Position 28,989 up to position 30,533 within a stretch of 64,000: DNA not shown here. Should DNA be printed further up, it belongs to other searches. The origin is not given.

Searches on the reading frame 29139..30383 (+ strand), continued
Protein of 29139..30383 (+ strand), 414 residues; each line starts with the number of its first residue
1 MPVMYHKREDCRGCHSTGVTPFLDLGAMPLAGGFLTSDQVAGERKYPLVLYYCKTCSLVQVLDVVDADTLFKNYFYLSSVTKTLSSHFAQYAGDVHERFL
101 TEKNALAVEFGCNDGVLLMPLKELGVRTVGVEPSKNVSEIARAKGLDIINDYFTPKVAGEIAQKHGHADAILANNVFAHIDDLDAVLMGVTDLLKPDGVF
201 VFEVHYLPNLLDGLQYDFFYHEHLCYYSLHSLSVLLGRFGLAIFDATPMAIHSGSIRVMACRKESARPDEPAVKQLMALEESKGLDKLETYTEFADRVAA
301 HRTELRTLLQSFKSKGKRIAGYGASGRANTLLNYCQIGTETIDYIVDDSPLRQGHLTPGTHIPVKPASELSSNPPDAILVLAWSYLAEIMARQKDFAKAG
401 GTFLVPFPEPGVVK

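Call 42: search_solved_structures(query=window:29139-30383:+, max_evalue=1e-50, show_alignments=4)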
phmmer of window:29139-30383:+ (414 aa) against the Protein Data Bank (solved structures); distinct sequences matched with E-value up to 1e-50: 10.
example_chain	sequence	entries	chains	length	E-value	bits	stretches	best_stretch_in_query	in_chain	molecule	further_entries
4rv9_A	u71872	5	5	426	3.2e-92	313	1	10-413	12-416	D-mycarose 3-C-methyltransferase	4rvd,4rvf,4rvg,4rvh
5t6b_A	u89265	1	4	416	1.1e-86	294.8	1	10-409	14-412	Sugar 3-C-methyl transferase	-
5t64_A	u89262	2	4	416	4e-86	292.9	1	10-411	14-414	Sugar 3-C-methyl transferase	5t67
3ndi_A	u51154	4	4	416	1.3e-85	291.3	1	11-409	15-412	Methyltransferase | TcaB9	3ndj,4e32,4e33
4e31_A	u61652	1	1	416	1.4e-85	291.2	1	11-409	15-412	TcaB9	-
4e2y_A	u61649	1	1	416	3.3e-85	289.9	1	11-409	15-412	TcaB9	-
4e2x_A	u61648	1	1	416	4.5e-85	289.5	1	11-409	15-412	TcaB9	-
4e2z_A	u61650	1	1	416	1.2e-84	288.1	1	11-409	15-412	TcaB9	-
4e2w_A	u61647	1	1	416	1.2e-84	288.1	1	11-409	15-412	TcaB9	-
4e30_A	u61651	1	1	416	3.1e-84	286.7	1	11-409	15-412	TcaB9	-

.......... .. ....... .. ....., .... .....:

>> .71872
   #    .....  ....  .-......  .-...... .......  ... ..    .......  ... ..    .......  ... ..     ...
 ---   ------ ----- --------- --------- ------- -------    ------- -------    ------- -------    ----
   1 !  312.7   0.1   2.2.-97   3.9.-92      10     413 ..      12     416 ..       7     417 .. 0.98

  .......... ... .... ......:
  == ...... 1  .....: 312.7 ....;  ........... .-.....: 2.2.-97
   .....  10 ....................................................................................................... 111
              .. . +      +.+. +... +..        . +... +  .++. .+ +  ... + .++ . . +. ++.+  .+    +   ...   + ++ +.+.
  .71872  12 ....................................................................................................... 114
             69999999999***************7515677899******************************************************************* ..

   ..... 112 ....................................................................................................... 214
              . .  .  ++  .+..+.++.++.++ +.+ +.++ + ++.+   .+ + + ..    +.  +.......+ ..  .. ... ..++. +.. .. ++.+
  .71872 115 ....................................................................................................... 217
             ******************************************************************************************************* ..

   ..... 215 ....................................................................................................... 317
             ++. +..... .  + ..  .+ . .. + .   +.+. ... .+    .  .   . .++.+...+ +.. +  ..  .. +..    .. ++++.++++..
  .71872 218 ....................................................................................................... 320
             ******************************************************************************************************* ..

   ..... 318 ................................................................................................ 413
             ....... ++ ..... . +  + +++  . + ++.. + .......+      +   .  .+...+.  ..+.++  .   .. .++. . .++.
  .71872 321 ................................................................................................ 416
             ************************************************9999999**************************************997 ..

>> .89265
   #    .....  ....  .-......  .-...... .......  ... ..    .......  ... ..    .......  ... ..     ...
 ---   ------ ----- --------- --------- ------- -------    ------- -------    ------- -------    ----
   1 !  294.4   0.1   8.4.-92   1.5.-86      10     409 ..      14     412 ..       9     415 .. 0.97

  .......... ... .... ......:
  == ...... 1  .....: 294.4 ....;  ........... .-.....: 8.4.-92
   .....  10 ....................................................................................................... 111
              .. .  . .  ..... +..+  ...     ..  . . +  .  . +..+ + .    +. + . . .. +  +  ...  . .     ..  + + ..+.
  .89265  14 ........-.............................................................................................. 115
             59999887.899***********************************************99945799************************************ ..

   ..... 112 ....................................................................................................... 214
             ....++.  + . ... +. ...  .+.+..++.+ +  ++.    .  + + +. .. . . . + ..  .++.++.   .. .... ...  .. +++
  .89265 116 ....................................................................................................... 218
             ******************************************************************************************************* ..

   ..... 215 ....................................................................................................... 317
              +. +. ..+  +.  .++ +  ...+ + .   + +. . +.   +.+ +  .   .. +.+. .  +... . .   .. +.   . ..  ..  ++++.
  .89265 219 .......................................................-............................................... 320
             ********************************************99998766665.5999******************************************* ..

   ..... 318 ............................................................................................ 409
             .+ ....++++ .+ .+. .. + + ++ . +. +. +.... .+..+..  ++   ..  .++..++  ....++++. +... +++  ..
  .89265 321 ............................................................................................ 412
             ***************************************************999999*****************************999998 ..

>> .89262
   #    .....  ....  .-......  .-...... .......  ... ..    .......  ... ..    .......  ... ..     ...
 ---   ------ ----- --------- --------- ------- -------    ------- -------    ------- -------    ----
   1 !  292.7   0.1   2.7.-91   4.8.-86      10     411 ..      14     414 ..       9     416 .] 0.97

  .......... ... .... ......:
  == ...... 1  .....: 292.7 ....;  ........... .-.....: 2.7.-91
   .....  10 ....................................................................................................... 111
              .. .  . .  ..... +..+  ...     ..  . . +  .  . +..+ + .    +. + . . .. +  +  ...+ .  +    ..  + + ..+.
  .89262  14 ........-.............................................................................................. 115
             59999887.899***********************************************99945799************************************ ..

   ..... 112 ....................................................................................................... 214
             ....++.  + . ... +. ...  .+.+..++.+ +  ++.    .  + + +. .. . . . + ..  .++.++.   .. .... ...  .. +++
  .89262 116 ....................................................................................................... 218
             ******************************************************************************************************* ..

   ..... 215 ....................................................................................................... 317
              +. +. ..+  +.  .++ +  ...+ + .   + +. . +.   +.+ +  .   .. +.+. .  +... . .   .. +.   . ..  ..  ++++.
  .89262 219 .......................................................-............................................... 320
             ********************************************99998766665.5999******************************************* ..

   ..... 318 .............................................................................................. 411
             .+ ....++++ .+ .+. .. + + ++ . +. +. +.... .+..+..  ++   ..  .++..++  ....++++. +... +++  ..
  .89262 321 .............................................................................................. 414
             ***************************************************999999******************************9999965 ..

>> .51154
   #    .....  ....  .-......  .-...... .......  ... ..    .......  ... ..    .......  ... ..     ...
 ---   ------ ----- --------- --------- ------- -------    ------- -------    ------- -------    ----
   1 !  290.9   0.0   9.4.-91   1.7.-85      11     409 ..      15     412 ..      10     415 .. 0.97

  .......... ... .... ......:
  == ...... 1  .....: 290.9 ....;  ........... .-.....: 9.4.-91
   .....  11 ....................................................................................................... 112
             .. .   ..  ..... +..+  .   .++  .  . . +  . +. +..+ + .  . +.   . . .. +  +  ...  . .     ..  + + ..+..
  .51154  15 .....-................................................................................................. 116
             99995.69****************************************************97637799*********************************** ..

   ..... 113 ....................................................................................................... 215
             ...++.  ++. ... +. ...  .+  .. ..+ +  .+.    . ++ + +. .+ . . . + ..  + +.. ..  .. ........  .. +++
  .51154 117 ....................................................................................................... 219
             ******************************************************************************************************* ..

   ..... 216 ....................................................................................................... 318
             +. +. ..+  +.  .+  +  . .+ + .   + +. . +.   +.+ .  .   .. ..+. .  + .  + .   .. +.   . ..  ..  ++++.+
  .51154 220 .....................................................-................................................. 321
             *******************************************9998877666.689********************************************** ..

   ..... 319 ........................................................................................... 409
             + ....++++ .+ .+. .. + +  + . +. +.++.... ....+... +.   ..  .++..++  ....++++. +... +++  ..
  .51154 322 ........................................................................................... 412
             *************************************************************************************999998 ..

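Call 49: find_encoding_contigs(protein=P0004, flank=10000, max_places=1)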
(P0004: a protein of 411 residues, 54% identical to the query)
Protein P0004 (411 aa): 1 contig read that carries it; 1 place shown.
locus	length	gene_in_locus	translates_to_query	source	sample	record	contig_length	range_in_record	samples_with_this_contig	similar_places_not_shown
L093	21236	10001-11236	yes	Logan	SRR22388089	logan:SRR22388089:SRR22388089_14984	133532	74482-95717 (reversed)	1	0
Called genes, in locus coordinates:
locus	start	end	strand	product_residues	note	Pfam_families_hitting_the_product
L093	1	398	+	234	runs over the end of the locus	PF01209:Ubie_methyltran, PF13489:Methyltransf_23, PF07021:MetW, PF13847:Methyltransf_31, PF08241:Methyltransf_11, PF08242:Methyltransf_12, PF13649:Methyltransf_25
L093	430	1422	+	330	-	PF00535:Glycos_transf_2, PF13641:Glyco_tranf_2_3, PF10111:Glyco_tranf_2_2 (weak)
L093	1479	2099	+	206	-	PF05148:Methyltransf_8 (weak), PF08241:Methyltransf_11, PF13489:Methyltransf_23, PF13649:Methyltransf_25 (weak), PF13847:Methyltransf_31 (faint), PF08242:Methyltransf_12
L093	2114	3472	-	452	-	PF03901:Glyco_transf_22 (faint), PF13231:PMT_2 (weak)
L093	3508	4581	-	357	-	PF16822:ALGX (faint), PF13472:Lipase_GDSL_2 (faint)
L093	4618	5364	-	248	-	PF00535:Glycos_transf_2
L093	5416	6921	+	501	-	PF01943:Polysacc_synt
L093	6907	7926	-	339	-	PF00953:Glycos_transf_4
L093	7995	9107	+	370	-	PF01073:3Beta_HSD, PF01370:Epimerase, PF02719:Polysacc_synt_2, PF04321:RmlD_sub_bind (faint), PF07993:NAD_binding_4, PF13460:NAD_binding_10 (faint), PF16363:GDP_Man_Dehyd (weak)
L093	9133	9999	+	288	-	PF01370:Epimerase, PF04321:RmlD_sub_bind, PF16363:GDP_Man_Dehyd, PF02719:Polysacc_synt_2, PF01073:3Beta_HSD, PF07993:NAD_binding_4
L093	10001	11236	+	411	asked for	PF08421:Methyltransf_13, PF13489:Methyltransf_23, PF08241:Methyltransf_11, PF08242:Methyltransf_12, PF08484:Methyltransf_14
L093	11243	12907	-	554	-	PF02366:PMT, PF13231:PMT_2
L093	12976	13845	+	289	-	PF00535:Glycos_transf_2, PF10111:Glyco_tranf_2_2 (weak), PF13641:Glyco_tranf_2_3, PF13632:Glyco_trans_2_3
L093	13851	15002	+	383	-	PF13477:Glyco_trans_4_2 (weak), PF13439:Glyco_transf_4, PF13579:Glyco_trans_4_4, PF02350:Epimerase_2 (weak), PF00534:Glycos_transf_1, PF13692:Glyco_trans_1_4, PF20706:GT4-conflict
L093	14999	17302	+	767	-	PF02516:STT3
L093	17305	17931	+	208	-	PF02353:CMAS, PF13489:Methyltransf_23, PF01728:FtsJ (weak), PF07021:MetW, PF13847:Methyltransf_31, PF08241:Methyltransf_11, PF08242:Methyltransf_12, PF13649:Methyltransf_25, +1 more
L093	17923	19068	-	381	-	PF13439:Glyco_transf_4, PF00534:Glycos_transf_1, PF13692:Glyco_trans_1_4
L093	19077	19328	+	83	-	PF00125:Histone, PF15511:CENP-T_C, PF00808:CBFD_NFYB_HMF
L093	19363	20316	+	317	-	PF09999:DUF2240 (weak), PF01336:tRNA_anti-codon (faint)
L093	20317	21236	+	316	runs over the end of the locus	PF14520:HHH_5, PF00154:RecA_N, PF13481:AAA_25 (weak), PF08423:Rad51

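Call 50: find_encoding_contigs(protein=P0009, flank=10000, max_places=2)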
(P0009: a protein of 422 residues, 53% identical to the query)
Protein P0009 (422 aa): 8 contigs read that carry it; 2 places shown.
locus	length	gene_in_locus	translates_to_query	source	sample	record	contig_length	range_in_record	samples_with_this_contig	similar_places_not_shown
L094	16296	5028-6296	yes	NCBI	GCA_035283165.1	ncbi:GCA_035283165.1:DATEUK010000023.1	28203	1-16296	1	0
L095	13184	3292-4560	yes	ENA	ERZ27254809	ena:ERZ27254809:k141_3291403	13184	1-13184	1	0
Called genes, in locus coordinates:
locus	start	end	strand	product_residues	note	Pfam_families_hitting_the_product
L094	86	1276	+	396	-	PF02515:CoA_transf_3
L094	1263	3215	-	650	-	PF02737:3HCDH_N, PF00725:3HCDH, PF00378:ECH_1, PF16113:ECH_2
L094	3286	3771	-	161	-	-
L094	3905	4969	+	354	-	PF13579:Glyco_trans_4_4, PF13439:Glyco_transf_4, PF26337:Gtf3_C (weak)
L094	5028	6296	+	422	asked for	PF08421:Methyltransf_13, PF13489:Methyltransf_23, PF08241:Methyltransf_11 (weak), PF08242:Methyltransf_12, PF08484:Methyltransf_14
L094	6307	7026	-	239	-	PF01370:Epimerase, PF02719:Polysacc_synt_2 (faint), PF04321:RmlD_sub_bind, PF16363:GDP_Man_Dehyd, PF01073:3Beta_HSD (weak), PF07993:NAD_binding_4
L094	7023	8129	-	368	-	PF02350:Epimerase_2, PF13579:Glyco_trans_4_4 (faint)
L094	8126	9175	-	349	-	PF01073:3Beta_HSD, PF01370:Epimerase, PF02719:Polysacc_synt_2, PF04321:RmlD_sub_bind, PF07993:NAD_binding_4, PF16363:GDP_Man_Dehyd, PF13460:NAD_binding_10 (faint)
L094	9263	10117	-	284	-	PF00535:Glycos_transf_2, PF10111:Glyco_tranf_2_2, PF13641:Glyco_tranf_2_3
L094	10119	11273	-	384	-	PF13439:Glyco_transf_4, PF13579:Glyco_trans_4_4, PF13692:Glyco_trans_1_4 (weak)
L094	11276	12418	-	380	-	PF13439:Glyco_transf_4, PF13579:Glyco_trans_4_4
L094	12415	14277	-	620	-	PF13522:GATase_6, PF13537:GATase_7, PF00733:Asn_synthase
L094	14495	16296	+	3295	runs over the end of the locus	PF05593:RHS_repeat (faint), PF25023:TEN_YD-shell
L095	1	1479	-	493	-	?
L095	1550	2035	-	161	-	-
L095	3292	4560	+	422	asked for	PF08421:Methyltransf_13, PF13489:Methyltransf_23, PF08241:Methyltransf_11 (weak), PF08242:Methyltransf_12, PF08484:Methyltransf_14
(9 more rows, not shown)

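Call 59: find_encoding_contigs(protein=P0003, flank=8000, max_places=1)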
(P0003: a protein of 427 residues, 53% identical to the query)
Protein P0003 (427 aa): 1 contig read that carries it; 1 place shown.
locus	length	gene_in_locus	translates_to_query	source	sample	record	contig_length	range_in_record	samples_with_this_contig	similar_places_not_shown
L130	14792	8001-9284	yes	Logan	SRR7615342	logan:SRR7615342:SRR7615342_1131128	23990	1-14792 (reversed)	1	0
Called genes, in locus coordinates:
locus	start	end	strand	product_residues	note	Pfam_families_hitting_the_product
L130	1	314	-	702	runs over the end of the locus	PF08240:ADH_N, PF00107:ADH_zinc_N, PF01408:GFO_IDH_MocA, PF02894:GFO_IDH_MocA_C (weak), PF22725:GFO_IDH_MocA_C3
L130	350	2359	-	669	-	PF16889:Hepar_II_III_N, PF07940:Hepar_II_III_C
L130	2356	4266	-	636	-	PF13522:GATase_6, PF13537:GATase_7, PF12481:DUF3700 (weak), PF00733:Asn_synthase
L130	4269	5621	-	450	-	PF13231:PMT_2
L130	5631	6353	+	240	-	PF00535:Glycos_transf_2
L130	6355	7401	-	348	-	PF00155:Aminotran_1_2, PF01041:DegT_DnrJ_EryC1, PF01212:Beta_elim_lyase (faint)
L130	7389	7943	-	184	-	PF25087:GMPPB_C (faint), PF25084:LbH_EIF2B (weak), PF00132:Hexapep, PF14602:Hexapep_2 (weak)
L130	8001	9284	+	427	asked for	PF08421:Methyltransf_13, PF13489:Methyltransf_23, PF13649:Methyltransf_25, PF13847:Methyltransf_31 (weak), PF08241:Methyltransf_11, PF08242:Methyltransf_12, PF08484:Methyltransf_14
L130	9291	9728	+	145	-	PF05523:FdtA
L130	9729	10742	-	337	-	PF00106:adh_short (faint), PF01073:3Beta_HSD, PF01370:Epimerase, PF02719:Polysacc_synt_2, PF04321:RmlD_sub_bind (faint), PF16363:GDP_Man_Dehyd, PF13460:NAD_binding_10 (weak)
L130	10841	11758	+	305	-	PF01073:3Beta_HSD, PF01370:Epimerase, PF02719:Polysacc_synt_2, PF04321:RmlD_sub_bind, PF05368:NmrA (weak), PF08659:KR (weak), PF13460:NAD_binding_10, PF16363:GDP_Man_Dehyd, +1 more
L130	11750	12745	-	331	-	PF01073:3Beta_HSD, PF01370:Epimerase, PF02719:Polysacc_synt_2, PF04321:RmlD_sub_bind, PF05368:NmrA, PF07993:NAD_binding_4, PF16363:GDP_Man_Dehyd, PF13460:NAD_binding_10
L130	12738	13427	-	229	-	PF00535:Glycos_transf_2, PF10111:Glyco_tranf_2_2 (weak), PF13641:Glyco_tranf_2_3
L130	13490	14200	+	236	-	PF00535:Glycos_transf_2, PF10111:Glyco_tranf_2_2 (weak), PF13641:Glyco_tranf_2_3 (weak)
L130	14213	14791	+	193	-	?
